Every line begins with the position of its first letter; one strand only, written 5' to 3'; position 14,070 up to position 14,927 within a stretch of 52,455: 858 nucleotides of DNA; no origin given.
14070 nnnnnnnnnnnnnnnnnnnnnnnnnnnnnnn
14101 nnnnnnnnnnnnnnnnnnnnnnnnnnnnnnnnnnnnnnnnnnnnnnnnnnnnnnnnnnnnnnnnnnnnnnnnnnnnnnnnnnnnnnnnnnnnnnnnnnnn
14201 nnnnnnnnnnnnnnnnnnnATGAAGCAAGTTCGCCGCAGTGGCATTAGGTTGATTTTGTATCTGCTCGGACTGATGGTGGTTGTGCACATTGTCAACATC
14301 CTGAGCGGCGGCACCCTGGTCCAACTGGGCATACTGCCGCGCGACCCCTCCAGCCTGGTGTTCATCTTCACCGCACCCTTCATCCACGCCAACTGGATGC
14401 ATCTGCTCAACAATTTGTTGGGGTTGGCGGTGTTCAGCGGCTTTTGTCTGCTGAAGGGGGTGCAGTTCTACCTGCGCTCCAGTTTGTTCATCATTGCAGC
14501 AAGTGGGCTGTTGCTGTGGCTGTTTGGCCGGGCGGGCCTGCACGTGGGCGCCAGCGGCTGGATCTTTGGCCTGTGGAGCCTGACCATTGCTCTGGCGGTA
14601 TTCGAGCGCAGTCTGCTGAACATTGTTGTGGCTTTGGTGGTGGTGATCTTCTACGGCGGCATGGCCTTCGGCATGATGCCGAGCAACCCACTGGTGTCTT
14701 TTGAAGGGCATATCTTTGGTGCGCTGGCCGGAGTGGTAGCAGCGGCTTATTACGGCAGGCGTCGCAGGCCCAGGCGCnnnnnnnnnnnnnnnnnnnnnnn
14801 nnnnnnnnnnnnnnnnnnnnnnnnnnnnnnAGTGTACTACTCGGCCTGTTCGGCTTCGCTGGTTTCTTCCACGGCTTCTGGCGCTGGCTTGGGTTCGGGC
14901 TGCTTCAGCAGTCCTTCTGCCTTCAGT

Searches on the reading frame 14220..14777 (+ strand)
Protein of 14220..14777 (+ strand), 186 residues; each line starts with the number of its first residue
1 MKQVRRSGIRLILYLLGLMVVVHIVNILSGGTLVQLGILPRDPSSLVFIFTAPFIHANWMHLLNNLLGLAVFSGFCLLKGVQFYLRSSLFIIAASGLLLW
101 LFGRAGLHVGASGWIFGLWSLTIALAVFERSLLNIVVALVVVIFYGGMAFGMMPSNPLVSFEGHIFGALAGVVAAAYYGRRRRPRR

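Call 10: search_protein_families(library=pfam, proteins=[window:14220-14777:+], max_evalue=0.001)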
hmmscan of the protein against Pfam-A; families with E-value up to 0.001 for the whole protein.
window:14220-14777:+ (186 aa): 1 family
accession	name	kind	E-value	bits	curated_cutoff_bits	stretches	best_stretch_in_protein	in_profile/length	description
PF01694.28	Rhomboid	-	1.5e-18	67.8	22.6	1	48-180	6-142/143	Rhomboid domain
